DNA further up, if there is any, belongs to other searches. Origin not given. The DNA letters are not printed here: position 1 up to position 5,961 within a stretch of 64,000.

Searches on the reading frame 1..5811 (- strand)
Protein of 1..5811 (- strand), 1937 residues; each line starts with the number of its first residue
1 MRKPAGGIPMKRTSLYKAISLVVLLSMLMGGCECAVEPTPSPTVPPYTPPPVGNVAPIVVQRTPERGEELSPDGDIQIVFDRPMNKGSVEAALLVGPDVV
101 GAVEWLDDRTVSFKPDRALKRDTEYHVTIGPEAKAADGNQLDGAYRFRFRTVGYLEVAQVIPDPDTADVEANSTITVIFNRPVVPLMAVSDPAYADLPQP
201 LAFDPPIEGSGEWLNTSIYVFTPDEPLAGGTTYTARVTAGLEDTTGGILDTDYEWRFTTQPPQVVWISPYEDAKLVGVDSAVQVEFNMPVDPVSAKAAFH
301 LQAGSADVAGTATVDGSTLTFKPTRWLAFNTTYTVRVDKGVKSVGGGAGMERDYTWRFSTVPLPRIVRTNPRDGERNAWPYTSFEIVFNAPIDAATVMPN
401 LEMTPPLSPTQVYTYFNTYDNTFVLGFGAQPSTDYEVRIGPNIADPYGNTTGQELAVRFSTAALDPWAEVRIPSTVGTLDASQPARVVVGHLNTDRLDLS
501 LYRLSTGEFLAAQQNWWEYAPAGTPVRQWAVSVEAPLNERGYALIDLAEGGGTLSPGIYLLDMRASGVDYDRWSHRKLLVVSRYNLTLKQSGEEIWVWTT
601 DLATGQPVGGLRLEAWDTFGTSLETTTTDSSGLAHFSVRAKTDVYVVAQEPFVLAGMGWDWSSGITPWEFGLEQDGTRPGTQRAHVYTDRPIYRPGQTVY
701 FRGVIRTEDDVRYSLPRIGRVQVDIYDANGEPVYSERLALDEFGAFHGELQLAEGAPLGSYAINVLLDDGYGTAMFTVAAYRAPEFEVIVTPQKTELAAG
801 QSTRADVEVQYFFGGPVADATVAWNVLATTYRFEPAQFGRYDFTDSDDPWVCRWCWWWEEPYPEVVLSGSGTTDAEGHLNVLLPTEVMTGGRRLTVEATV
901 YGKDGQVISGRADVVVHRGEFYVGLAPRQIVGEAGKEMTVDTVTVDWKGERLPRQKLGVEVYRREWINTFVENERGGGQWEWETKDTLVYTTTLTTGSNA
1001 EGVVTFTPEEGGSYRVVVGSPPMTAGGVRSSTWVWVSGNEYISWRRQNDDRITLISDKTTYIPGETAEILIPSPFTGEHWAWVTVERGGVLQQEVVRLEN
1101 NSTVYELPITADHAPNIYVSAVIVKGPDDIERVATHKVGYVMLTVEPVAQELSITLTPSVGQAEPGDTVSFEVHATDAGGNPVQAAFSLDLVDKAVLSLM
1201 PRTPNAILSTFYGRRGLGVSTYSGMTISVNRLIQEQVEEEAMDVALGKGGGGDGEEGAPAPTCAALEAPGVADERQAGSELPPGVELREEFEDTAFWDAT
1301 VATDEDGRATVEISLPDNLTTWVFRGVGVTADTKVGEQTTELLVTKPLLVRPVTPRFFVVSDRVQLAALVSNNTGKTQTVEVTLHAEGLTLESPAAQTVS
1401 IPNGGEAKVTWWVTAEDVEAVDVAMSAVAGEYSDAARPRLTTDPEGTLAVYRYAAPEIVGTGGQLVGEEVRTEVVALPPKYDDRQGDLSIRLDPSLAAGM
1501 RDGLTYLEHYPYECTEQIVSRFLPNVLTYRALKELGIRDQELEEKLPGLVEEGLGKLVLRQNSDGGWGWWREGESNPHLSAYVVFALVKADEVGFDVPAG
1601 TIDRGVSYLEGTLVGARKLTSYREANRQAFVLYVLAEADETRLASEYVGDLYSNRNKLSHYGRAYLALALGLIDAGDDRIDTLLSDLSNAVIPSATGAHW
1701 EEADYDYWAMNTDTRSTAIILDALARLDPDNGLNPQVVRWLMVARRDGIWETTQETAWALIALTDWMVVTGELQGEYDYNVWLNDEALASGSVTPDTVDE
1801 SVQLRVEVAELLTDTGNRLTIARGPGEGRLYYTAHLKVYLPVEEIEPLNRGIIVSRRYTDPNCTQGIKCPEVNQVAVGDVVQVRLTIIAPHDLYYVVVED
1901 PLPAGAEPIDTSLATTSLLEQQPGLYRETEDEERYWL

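Call 103: search_protein_families(library=pfam, proteins=[window:1-5811:-], max_evalue=0.001)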
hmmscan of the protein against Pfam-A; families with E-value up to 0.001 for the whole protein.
window:1-5811:- (1937 aa): 11 families
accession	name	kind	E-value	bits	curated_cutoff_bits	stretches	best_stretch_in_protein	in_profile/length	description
PF13205.12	Big_5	-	3.8e-62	208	23.6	4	259-360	2-105/105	Bacterial Ig-like domain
PF01835.25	MG2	-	7.6e-22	77.9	32.8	1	683-773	1-91/96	MG2 domain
PF07703.20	A2M_BRD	-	2.7e-21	76.8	22.7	1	1053-1199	2-140/140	Alpha-2-macroglobulin bait region domain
PF00207.28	A2M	-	2.4e-20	72.6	21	1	1294-1384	1-92/92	Alpha-2-macroglobulin family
PF07678.20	TED_complement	-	2.6e-15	56.8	22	2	1501-1609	16-123/312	A-macroglobulin TED domain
PF11974.14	bMG3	-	2.7e-13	50.2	34.9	1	582-674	2-100/103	Bacterial alpha-2-macroglobulin MG3 domain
PF17973.7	bMG10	-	8.5e-13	49.1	26.2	1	1851-1932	1-89/131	Bacterial Alpha-2-macroglobulin MG10 domain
PF17964.7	Big_10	-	1.3e-07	32.4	22.9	0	222-338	44-159/164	Bacterial Ig domain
PF17962.7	bMG6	-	2.4e-07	31.3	23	1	933-1021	12-98/112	Bacterial macroglobulin domain 6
PF17972.7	bMG5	-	0.00012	22.9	26.5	0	790-849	7-66/127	Bacterial Alpha-2-macroglobulin MG5 domain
PF04234.18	CopC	-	0.0004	21.8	23.3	0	59-148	4-91/92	CopC domain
